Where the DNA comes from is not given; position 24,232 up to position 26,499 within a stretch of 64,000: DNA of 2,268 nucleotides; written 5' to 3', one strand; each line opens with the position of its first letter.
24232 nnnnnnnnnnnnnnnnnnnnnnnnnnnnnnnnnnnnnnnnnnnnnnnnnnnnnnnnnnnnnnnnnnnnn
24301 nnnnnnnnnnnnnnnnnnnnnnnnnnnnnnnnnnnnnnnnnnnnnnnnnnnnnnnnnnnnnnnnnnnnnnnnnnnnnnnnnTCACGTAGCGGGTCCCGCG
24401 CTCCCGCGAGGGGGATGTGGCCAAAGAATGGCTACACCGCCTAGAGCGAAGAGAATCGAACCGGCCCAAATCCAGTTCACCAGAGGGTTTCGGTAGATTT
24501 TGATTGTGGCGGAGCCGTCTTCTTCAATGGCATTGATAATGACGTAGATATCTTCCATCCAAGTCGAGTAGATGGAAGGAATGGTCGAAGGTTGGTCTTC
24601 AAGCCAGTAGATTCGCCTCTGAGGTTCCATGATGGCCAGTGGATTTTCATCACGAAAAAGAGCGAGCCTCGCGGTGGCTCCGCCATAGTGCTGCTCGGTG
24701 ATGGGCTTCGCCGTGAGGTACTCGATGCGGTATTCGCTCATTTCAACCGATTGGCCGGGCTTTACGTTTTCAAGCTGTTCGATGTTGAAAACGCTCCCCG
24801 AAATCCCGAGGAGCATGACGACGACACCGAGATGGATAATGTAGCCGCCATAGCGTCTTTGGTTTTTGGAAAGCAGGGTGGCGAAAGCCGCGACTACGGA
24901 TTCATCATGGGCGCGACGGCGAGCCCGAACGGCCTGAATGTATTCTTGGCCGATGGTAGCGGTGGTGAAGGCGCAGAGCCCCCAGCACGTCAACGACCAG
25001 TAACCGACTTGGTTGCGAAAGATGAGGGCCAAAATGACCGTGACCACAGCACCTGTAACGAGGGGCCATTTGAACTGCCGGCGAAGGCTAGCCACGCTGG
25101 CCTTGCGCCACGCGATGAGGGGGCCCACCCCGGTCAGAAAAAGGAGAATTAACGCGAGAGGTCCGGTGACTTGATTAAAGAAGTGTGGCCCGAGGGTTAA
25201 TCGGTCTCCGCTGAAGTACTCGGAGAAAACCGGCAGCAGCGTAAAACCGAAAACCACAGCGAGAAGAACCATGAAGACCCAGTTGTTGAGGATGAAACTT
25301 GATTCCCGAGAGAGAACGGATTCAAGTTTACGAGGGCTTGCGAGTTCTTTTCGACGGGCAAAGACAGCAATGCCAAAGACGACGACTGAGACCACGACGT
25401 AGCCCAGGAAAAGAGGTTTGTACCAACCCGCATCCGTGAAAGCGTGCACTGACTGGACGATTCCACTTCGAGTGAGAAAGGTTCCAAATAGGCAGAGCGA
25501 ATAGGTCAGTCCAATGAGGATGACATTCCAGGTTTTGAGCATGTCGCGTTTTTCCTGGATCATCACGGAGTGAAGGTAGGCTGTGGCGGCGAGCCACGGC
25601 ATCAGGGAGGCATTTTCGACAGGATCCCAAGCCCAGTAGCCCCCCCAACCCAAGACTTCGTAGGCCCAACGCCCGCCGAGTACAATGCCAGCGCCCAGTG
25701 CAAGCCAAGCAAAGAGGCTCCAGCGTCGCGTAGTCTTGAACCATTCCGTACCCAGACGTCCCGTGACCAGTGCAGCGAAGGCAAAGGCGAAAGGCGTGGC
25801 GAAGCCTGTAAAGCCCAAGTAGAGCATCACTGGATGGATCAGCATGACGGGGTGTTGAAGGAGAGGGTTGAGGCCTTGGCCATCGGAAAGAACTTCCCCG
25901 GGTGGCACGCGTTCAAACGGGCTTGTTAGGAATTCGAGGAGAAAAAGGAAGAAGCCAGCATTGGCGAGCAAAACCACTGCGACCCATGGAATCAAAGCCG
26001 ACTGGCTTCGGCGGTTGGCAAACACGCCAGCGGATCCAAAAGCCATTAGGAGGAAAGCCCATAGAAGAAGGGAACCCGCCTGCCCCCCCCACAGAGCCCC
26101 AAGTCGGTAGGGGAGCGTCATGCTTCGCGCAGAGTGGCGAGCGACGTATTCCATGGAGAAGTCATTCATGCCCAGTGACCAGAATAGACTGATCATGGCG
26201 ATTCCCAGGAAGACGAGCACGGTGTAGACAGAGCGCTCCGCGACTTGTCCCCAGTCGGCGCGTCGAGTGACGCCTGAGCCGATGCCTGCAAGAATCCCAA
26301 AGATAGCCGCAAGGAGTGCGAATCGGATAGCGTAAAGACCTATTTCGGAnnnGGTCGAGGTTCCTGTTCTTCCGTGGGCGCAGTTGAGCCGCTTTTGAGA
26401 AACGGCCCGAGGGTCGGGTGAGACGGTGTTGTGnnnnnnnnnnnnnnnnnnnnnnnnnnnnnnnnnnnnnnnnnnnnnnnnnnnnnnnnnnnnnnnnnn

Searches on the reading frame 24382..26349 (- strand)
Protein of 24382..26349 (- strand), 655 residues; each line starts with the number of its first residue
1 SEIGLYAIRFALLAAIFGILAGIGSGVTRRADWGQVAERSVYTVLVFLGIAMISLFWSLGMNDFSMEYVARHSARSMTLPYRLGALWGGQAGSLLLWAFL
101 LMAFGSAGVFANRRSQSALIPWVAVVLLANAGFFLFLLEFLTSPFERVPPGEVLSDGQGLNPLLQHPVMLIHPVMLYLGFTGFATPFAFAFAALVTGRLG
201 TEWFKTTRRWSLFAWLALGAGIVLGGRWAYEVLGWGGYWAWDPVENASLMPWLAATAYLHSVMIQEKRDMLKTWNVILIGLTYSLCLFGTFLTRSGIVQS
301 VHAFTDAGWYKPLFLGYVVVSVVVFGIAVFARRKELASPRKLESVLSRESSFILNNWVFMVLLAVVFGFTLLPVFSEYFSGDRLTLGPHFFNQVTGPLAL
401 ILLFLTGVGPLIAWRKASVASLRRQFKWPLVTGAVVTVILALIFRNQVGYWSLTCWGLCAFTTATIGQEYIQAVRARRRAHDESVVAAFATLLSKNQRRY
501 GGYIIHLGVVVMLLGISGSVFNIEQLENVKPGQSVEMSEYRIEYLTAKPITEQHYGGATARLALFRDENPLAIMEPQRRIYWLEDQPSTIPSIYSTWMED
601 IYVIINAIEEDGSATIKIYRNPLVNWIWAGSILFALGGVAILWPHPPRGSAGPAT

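Call 42: search_protein_families(library=pfam, proteins=[window:24382-26349:-], max_evalue=0.0001)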
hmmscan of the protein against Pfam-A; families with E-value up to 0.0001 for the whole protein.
window:24382-26349:- (655 aa): 2 families
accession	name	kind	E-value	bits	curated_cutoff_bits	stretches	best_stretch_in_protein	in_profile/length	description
PF16327.10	CcmF_C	-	3.4e-61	207.7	28.7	1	320-641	5-319/323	Cytochrome c-type biogenesis protein CcmF C-terminal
PF01578.25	Cytochrom_C_asm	-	6.1e-33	114.7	29.9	1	87-295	1-206/212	Cytochrome C assembly protein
